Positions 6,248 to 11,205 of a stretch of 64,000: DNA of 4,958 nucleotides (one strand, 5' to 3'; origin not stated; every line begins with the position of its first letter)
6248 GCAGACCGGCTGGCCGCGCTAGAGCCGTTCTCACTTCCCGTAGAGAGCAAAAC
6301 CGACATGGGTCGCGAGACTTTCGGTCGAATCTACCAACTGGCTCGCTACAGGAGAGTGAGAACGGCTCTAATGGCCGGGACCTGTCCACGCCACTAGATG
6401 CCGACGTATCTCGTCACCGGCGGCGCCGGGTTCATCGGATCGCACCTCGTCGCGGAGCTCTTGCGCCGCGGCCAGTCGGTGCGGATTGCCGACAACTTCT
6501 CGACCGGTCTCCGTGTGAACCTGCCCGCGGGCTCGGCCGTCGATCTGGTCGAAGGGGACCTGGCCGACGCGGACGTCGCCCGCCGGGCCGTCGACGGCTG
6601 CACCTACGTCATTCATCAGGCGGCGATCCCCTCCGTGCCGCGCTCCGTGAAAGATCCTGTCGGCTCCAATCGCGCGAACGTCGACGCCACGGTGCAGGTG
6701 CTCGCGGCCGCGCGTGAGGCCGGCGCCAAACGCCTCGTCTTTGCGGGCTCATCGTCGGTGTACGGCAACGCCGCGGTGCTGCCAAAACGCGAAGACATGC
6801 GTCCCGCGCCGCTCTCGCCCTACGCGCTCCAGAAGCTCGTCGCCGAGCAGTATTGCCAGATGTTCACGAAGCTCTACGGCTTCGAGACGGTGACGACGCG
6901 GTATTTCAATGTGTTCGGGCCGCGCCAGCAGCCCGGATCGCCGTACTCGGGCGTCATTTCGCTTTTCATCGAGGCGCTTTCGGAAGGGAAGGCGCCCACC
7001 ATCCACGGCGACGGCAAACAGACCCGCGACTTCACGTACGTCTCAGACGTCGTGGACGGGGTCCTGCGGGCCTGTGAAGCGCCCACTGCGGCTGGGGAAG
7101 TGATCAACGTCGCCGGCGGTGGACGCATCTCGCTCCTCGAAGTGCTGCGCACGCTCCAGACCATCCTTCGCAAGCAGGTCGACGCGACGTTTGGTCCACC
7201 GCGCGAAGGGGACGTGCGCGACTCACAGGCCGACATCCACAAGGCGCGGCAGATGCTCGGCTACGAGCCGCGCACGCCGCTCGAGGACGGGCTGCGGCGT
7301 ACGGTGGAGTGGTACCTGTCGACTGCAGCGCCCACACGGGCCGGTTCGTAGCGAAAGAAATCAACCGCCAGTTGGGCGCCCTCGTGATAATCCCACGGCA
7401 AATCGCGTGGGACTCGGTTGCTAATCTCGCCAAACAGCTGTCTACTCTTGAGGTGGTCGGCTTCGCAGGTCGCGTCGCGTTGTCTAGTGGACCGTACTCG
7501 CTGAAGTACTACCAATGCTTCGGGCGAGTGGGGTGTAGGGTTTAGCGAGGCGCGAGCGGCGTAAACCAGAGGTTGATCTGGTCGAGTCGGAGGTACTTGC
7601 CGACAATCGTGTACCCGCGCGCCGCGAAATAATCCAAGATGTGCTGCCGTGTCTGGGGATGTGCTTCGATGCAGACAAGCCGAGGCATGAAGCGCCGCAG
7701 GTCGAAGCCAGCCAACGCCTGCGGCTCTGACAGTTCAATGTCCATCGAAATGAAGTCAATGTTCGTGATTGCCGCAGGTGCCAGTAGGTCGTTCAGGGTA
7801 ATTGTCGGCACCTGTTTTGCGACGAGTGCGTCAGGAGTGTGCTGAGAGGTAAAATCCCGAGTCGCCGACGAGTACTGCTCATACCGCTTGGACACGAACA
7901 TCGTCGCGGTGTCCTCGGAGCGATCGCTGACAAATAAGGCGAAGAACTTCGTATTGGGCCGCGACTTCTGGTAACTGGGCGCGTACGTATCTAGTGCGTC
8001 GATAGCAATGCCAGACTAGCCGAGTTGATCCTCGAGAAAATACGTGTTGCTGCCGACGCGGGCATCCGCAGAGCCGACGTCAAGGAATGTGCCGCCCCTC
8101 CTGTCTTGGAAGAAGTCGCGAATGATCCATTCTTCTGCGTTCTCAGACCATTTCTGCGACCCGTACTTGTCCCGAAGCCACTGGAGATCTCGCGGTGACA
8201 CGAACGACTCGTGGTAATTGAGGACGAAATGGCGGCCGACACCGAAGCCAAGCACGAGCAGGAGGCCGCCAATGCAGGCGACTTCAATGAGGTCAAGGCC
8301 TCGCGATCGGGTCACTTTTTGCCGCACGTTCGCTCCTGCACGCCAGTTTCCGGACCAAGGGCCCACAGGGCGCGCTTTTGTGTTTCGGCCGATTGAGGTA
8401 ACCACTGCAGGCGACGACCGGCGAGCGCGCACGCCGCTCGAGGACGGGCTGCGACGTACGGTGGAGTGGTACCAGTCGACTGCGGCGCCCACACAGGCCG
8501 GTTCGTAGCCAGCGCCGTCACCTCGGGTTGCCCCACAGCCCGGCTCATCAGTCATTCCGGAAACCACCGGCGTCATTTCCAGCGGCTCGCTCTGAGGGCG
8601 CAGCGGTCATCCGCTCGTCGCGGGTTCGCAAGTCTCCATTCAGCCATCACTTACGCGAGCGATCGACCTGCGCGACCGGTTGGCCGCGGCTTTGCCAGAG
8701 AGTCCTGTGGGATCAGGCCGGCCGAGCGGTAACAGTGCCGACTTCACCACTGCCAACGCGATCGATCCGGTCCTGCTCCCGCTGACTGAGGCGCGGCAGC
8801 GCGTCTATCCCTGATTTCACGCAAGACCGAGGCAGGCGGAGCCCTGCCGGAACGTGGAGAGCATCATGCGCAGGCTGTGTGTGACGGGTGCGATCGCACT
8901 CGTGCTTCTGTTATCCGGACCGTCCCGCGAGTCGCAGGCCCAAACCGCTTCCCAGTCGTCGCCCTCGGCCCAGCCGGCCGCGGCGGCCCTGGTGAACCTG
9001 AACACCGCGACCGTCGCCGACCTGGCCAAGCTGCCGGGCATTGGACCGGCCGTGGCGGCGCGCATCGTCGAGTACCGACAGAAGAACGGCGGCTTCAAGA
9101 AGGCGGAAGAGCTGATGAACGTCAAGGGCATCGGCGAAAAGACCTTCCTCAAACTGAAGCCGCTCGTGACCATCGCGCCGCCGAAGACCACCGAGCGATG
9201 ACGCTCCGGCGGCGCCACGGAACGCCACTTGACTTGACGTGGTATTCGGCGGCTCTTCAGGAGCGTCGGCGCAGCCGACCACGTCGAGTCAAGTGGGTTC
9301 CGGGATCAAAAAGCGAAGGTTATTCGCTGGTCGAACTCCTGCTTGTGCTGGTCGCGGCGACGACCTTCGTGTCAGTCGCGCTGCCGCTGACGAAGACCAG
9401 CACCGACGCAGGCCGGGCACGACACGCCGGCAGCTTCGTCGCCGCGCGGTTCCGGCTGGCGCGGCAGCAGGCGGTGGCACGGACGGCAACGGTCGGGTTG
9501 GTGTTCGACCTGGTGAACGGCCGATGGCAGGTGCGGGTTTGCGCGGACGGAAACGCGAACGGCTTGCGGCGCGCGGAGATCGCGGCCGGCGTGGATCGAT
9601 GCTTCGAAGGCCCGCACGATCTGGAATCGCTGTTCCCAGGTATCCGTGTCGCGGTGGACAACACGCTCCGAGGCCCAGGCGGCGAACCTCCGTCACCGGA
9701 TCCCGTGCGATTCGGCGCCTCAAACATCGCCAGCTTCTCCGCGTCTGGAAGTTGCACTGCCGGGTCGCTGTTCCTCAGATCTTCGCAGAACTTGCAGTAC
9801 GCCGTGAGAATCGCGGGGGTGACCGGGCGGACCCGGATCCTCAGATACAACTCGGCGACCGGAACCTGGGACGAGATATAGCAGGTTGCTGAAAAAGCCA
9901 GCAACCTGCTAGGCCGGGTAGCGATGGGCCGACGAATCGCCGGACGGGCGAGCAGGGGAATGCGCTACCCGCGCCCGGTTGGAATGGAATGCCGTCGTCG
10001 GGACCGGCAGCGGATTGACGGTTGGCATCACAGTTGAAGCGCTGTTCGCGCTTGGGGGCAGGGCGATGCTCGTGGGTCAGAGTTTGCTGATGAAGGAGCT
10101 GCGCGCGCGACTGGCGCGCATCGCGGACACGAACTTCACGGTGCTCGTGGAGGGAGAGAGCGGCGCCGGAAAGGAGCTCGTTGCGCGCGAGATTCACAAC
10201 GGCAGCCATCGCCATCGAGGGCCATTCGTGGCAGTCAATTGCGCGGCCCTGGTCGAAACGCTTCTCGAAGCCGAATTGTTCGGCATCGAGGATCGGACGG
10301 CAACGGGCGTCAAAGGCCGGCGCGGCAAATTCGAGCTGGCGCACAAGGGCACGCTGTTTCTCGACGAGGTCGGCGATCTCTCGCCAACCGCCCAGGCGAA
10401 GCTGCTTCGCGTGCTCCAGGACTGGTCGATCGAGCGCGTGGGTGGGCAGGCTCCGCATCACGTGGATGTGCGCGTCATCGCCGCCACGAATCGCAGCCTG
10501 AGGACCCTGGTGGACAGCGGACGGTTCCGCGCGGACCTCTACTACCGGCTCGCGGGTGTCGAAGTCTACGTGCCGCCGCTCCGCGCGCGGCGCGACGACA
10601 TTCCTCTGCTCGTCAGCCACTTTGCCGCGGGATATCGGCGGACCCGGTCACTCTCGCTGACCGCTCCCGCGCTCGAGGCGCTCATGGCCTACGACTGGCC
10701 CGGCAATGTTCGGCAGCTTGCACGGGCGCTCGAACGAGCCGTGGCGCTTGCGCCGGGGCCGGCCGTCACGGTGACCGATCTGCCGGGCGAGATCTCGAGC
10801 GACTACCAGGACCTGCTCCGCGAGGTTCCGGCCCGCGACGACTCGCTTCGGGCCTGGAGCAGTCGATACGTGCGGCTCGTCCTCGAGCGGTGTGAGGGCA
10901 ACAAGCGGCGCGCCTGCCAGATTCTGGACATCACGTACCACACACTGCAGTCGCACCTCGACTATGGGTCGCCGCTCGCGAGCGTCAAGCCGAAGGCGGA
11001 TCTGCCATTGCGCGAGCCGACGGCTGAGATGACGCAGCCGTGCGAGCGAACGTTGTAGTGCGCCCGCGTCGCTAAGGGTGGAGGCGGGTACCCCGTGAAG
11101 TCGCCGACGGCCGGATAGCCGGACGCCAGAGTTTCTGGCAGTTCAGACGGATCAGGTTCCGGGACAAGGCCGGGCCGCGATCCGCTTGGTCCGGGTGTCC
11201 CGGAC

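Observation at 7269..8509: Lower-GC 1.07-kb insert with a TAG-broken FkbM methyltransferase, bracketed by 84-bp direct repeats duplicating the epimerase 3' end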

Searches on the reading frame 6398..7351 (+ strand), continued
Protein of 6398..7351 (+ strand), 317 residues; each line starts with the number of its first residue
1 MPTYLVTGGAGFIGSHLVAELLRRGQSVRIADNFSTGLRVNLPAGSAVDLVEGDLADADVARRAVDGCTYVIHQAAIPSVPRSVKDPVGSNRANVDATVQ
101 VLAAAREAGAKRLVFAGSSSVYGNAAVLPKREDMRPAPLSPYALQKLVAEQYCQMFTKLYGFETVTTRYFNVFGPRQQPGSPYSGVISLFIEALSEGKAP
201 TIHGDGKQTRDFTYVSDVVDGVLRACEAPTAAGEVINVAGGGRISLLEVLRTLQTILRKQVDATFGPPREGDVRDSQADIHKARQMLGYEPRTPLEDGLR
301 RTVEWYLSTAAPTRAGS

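Call 38: search_protein_families(library=pfam, proteins=[L138:8147-11290:+, L139:1123-2178:-, L147:1358-2407:+, L117:5799-6596:+, L035:6969-7775:-, L026:3445-4251:+, L141:4937-5686:-, L034:9394-10107:-, L126:7012-7680:-, L090:1446-3044:+], max_evalue=0.0001)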
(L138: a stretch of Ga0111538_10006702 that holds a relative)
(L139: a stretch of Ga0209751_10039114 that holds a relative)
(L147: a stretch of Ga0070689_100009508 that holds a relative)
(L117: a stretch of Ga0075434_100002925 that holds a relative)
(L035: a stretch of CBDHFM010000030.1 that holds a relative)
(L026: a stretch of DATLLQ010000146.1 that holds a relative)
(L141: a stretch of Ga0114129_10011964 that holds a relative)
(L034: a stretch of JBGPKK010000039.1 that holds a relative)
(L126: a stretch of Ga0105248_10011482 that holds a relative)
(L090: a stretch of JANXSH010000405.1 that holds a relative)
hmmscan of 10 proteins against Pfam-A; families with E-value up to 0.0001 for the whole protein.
L138:8147-11290:+ (1047 aa): 3 families
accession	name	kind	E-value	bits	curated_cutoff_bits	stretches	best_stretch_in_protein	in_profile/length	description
PF00873.25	ACR_tran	-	2.1e-303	1009.4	28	1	4-1015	2-1020/1021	AcrB/AcrD/AcrF family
PF03176.21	MMPL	-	7.5e-10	38.7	20.5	2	291-487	101-300/333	MMPL family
PF02355.23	SecD_SecF_C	-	2.6e-07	30.7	20.5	0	337-478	36-175/189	Protein export membrane protein SecD/SecF, C-terminal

L139:1123-2178:- (351 aa): 1 family
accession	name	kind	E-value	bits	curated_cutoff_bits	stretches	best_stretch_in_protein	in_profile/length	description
PF01594.21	AI-2E_transport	-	5.7e-44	151.1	34.3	1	15-338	3-326/327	AI-2E family transporter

L147:1358-2407:+ (349 aa): 2 families
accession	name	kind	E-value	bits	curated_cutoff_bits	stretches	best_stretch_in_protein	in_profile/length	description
PF08450.18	SGL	-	1.8e-34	119.9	26.3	1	78-329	2-243/246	SMP-30/Gluconolactonase/LRE-like region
PF01731.26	Arylesterase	-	2.2e-07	31.4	21.3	1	194-247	33-84/86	Arylesterase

L117:5799-6596:+ (265 aa): 1 family
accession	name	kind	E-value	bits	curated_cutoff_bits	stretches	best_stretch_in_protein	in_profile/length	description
PF00413.30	Peptidase_M10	-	4.9e-12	46.4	24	1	106-252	29-159/159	Matrixin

L035:6969-7775:- (268 aa): 0 families

L026:3445-4251:+ (268 aa): 0 families

L141:4937-5686:- (249 aa): 3 families
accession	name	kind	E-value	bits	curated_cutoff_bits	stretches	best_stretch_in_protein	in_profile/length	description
PF08241.18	Methyltransf_11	-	3.3e-13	50.5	21.2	1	61-152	1-94/95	Methyltransferase domain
PF13649.12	Methyltransf_25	-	9.5e-12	45.9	27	1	61-149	2-97/97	Methyltransferase domain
PF08242.18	Methyltransf_12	-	6.8e-08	33.6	30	1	61-151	1-98/98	Methyltransferase domain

L034:9394-10107:- (237 aa): 1 family
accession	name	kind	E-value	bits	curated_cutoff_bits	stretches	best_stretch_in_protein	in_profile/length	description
PF09413.15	DUF2007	-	6.5e-05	23.4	25.7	0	149-217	2-63/66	Putative prokaryotic signal transducing protein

L126:7012-7680:- (222 aa): 0 families

L090:1446-3044:+ (532 aa): 0 families

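Call 75: search_protein_families(library=pfam, proteins=[L034:6990-7523:-, L034:8648-9172:-, L044:7026-7661:-, L044:8880-9527:-, L054:6973-7497:-, L054:7494-8192:-, L124:1607-2224:+, L137:1249-1785:+, L140:5421-6053:-, L140:6228-6746:-], max_evalue=0.001)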
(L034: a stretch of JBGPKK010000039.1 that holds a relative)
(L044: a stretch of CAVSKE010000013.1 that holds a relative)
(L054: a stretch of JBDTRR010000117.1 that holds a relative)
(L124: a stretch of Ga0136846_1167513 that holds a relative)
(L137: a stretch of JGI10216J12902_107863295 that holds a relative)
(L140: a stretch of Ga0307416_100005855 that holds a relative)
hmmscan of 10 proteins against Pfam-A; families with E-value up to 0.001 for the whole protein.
L034:6990-7523:- (177 aa): 2 families
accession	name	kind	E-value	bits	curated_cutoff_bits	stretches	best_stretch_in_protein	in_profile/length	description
PF12850.12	Metallophos_2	-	1e-08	35.8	27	1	83-153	1-60/154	Calcineurin-like phosphoesterase superfamily domain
PF00149.33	Metallophos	-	1.6e-06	29.1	21.5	1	83-147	1-71/191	Calcineurin-like phosphoesterase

L034:8648-9172:- (174 aa): 1 family
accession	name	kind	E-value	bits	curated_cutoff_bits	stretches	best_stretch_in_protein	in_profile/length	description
PF01436.27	NHL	-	0.00025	21.4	20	0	41-55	11-24/28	NHL repeat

L044:7026-7661:- (211 aa): 0 families

L044:8880-9527:- (215 aa): 0 families

L054:6973-7497:- (174 aa): 3 families
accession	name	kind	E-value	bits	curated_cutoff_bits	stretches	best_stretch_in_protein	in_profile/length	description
PF18029.7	Glyoxalase_6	-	5.3e-10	40.3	23.6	1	47-165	2-105/106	Glyoxalase-like domain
PF00903.31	Glyoxalase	-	8.4e-10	39.5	20.6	1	44-165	2-121/121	Glyoxalase/Bleomycin resistance protein/Dioxygenase superfamily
PF13669.12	Glyoxalase_4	-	7.3e-05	23.5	27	1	47-146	3-102/109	Glyoxalase/Bleomycin resistance protein/Dioxygenase superfamily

L054:7494-8192:- (232 aa): 0 families

L124:1607-2224:+ (205 aa): 2 families
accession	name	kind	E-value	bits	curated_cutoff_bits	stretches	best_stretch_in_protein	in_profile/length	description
PF07452.17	CHRD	-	1.5e-16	61.7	24.1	1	29-170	1-117/117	CHRD domain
PF07589.16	PEP-CTERM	-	4e-05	23.9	20.7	1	174-197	1-24/24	PEP-CTERM motif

L137:1249-1785:+ (178 aa): 0 families

L140:5421-6053:- (210 aa): 0 families

L140:6228-6746:- (172 aa): 0 families

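Call 76: search_protein_families(library=pfam, proteins=[L169:1045-1551:+, L063:8090-8581:-, L063:8664-9260:+, L031:10297-10842:-, L031:10870-11289:-, L110:3422-3838:-, L114:4920-5300:+, L123:2906-3289:+, L027:12062-12430:-, L034:7831-8646:-], max_evalue=0.001)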
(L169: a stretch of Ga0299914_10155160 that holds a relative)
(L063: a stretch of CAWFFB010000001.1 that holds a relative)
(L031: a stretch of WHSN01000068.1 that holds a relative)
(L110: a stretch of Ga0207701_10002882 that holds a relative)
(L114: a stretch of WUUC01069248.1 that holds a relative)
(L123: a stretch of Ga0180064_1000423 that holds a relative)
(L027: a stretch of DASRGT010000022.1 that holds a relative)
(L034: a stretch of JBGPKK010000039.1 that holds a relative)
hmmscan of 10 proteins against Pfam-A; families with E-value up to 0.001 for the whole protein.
L169:1045-1551:+ (168 aa): 0 families

L063:8090-8581:- (163 aa): 0 families

L063:8664-9260:+ (198 aa): 2 families
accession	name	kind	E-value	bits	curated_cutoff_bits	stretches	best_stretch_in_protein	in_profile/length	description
PF07638.17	Sigma70_ECF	-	6.1e-53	179.9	21.1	1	9-188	2-183/185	ECF sigma factor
PF04545.22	Sigma70_r4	-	0.00029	20.7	24.1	0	138-170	2-34/50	Sigma-70, region 4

L031:10297-10842:- (181 aa): 0 families

L031:10870-11289:- (139 aa): 0 families

L110:3422-3838:- (138 aa): 0 families

L114:4920-5300:+ (126 aa): 0 families

L123:2906-3289:+ (127 aa): 0 families

L027:12062-12430:- (122 aa): 0 families

L034:7831-8646:- (271 aa): 0 families

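Call 77: search_protein_families(library=ncbifam, proteins=[window:6398-7348:+, L005:1470-3125:+], max_evalue=0.00001)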
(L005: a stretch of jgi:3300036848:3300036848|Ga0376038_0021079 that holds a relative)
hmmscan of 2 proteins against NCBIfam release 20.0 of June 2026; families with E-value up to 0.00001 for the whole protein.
window:6398-7348:+ (317 aa): 30 families (the best 25 are shown)
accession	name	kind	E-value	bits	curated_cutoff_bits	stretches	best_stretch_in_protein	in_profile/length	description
NF011728.1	PRK15181.1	equivalog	2.2e-66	224.3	760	1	4-308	18-339/348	Vi polysaccharide biosynthesis UDP-N-acetylglucosaminuronic acid C-4 epimerase TviC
TIGR01179.1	galE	equivalog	4.8e-51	173.6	262.3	1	5-307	3-326/332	UDP-glucose 4-epimerase GalE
TIGR04180.1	EDH_00030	hypoth_equivalog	1.2e-49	168.9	475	1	5-292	2-295/297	NAD-dependent 4,6-dehydratase LegB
TIGR01181.1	dTDP_gluc_dehyt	equivalog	8.3e-43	146.7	365.1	1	4-310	2-315/321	dTDP-glucose 4,6-dehydratase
TIGR02197.1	heptose_epim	equivalog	8.5e-36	123.7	274.6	1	5-308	2-315/316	ADP-glyceromanno-heptose 6-epimerase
NF007956.0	PRK10675.1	subfamily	1.2e-32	113.4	394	1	4-306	3-329/338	UDP-glucose 4-epimerase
TIGR03466.1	HpnA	hypoth_equivalog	3.7e-28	98.4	367.65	1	4-258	3-247/327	hopanoid-associated sugar epimerase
NF007490.0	PRK10084.1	subfamily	2.1e-24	86.2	649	1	135-309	160-337/361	dTDP-glucose 4,6-dehydratase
NF042422.1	oxyalk_red_OleD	equivalog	4.5e-22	78.8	580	1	5-229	4-218/329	2-alkyl-3-oxoalkanoate reductase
NF007582.0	PRK10217.1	equivalog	5.4e-22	78.4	698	1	3-310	3-335/355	dTDP-glucose 4,6-dehydratase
NF047922.1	GDPFucSynFcl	equivalog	6.7e-20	71.7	500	1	93-310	80-305/308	GDP-L-fucose synthase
NF043036.1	ErythonDh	equivalog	1e-17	64.3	325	1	5-158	4-165/321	D-erythronate dehydrogenase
NF008872.0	PRK11908.1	equivalog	9.8e-17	61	294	1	5-313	5-342/349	bifunctional UDP-4-keto-pentose/UDP-xylose synthase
NF052578.1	StrlDmthSdmBMthl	equivalog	2.8e-15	56.9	600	1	3-254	2-242/328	sterol demethylase protein SdmB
NF008360.0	PRK11150.1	equivalog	1.5e-14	53.9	452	1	5-243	3-240/310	ADP-glyceromanno-heptose 6-epimerase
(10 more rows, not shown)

L005:1470-3125:+ (552 aa): 0 families
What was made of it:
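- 6398..7351 (+): NAD-dependent sugar-nucleotide 4-epimerase gene (317 aa), the conserved core gene that forms the left border of the hot spot. Its best NCBIfam hit is TviC-type, far below that model's cut-off (call 77).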

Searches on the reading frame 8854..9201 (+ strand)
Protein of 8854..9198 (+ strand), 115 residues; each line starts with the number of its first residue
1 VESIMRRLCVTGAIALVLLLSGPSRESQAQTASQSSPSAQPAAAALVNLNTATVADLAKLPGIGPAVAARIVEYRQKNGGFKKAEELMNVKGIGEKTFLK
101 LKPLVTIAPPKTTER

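Call 7: search_protein_families(library=pfam, proteins=[window:8854-9198:+], max_evalue=0.01)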
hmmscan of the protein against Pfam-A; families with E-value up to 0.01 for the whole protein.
window:8854-9198:+ (115 aa): 11 families
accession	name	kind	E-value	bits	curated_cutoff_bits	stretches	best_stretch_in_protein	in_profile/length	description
PF12836.13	HHH_3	-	1.8e-25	89.3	27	1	45-106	4-65/65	Helix-hairpin-helix motif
PF00633.29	HHH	-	1.8e-14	53.2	24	1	46-74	2-30/30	Helix-hairpin-helix motif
PF14520.12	HHH_5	-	8.3e-08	33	27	1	51-73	31-53/57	Helix-hairpin-helix domain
PF12826.13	HHH_2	-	1.4e-06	28.8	27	1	46-76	26-56/64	Helix-hairpin-helix motif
PF21687.3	T2SSK_1st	-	4.8e-06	27.7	26.2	1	72-109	69-106/107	Type II secretion system (T2SS), protein K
PF14716.13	HHH_8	-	1.5e-05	25.7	30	1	52-77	45-70/73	Helix-hairpin-helix domain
PF06514.17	PsbU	-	0.00021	21.7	24.5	1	43-96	11-60/93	Photosystem II 12 kDa extrinsic protein (PsbU)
PF20582.4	UPF0758_N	-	0.00025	21.5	27.1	0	17-68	30-76/77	UPF0758 N-terminal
PF03934.19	T2SSK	-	0.00059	20.6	24.2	1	47-95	1-49/63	Type II secretion system (T2SS), protein K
PF14579.12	HHH_6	-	0.0029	18.2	25.6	1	57-90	27-60/90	Helix-hairpin-helix motif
PF21176.3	RecR_HhH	-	0.0039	17.4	27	0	55-71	6-22/45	RecR, helix-hairpin-helix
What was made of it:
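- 8866..9201 (+): comEA-like helix-hairpin-helix competence gene, the right border of the hot spot. Pfam HHH_3 (call 7).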

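Call 11: find_encoding_contigs(protein=window:8866-9201:+, flank=8000, max_places=10)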
Protein window:8866-9201:+ (111 aa): 1 contig read that carries it; 1 place shown.
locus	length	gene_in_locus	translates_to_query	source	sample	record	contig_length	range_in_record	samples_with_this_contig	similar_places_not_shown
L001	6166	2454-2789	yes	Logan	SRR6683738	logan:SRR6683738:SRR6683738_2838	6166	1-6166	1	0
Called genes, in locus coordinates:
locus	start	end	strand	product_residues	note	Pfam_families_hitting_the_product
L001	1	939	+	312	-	?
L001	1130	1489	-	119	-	PF05050:Methyltransf_21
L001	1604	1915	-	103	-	-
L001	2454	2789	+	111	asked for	PF21687:T2SSK_1st (faint), PF14520:HHH_5 (faint), PF12826:HHH_2 (faint), PF12836:HHH_3, PF14716:HHH_8 (faint), PF00633:HHH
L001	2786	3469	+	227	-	-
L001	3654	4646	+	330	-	PF00158:Sigma54_activat, PF01078:Mg_chelatase (faint), PF14532:Sigma54_activ_2, PF00004:AAA (faint), PF25601:AAA_lid_14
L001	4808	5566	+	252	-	-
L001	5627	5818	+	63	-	-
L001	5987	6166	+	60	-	?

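Call 77: search_protein_families(library=ncbifam, proteins=[window:8866-9198:+], max_evalue=0.00001)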
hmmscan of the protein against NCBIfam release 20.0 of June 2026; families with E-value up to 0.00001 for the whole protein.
window:8866-9198:+ (111 aa): 3 families
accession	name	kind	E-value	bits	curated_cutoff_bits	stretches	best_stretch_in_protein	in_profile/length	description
TIGR01259.1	comE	subfamily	8.1e-24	83.9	152.35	1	26-103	43-120/120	comEA protein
TIGR00426.1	TIGR00426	subfamily_domain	5.9e-18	64.7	53.1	1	41-102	6-68/69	competence protein ComEA helix-hairpin-helix repeat region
NF037980.1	T2SS_GspK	equivalog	7.5e-06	25.7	130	0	54-107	164-210/307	type II secretion system minor pseudopilin GspK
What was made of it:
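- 8866..9201 (+): NCBIfam TIGR00426 at 64.7 bits against a 53.1-bit cut-off (call 77).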

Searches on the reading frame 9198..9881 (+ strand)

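Call 70: search_protein_families(library=pfam, proteins=[window:9198-9881:+], max_evalue=0.0001)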
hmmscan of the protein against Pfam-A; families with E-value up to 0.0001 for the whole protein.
window:9198-9881:+ (227 aa): 1 family
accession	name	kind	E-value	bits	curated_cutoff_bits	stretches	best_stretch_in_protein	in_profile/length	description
PF12019.13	GspH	-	3.7e-05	24.6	21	0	82-206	6-105/108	Type II transport protein GspH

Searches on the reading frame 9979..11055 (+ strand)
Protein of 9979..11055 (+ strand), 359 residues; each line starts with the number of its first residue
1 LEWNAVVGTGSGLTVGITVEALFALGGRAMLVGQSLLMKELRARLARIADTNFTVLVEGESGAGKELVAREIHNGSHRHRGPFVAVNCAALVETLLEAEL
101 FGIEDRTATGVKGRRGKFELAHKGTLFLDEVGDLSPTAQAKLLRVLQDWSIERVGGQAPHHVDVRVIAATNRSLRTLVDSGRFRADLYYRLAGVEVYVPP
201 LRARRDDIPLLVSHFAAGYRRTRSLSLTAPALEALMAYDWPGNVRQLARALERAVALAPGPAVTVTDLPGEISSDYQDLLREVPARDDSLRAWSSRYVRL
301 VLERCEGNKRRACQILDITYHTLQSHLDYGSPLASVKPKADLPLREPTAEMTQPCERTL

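Call 7: search_protein_families(library=pfam, proteins=[window:9979-11055:+], max_evalue=0.01)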
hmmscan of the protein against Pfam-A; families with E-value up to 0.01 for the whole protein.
window:9979-11055:+ (359 aa): 8 families
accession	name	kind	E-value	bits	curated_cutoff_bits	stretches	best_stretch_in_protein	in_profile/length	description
PF00158.32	Sigma54_activat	-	8e-61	205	20.2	1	31-196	1-167/168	Sigma-54 interaction domain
PF14532.12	Sigma54_activ_2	-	8.1e-23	81.6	25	1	32-201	1-138/138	Sigma-54 interaction domain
PF25601.1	AAA_lid_14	-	2.3e-21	75.8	27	1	202-277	1-79/87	AAA+ ATPase lid domain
PF01078.27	Mg_chelatase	-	2.8e-06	27.3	20.3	1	110-173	94-159/207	Magnesium chelatase, subunit ChlI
PF00004.35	AAA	-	2e-05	25.5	21.2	1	55-174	1-111/131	ATPase family associated with various cellular activities (AAA)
PF13191.12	AAA_16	-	0.00018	22.5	32.6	1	31-147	2-121/167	AAA ATPase domain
PF07728.20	AAA_5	-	0.00037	20.9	22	1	55-173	2-124/139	AAA domain (dynein-related subfamily)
PF02954.25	HTH_8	-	0.00041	20.5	22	1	299-324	11-36/42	Bacterial regulatory protein, Fis family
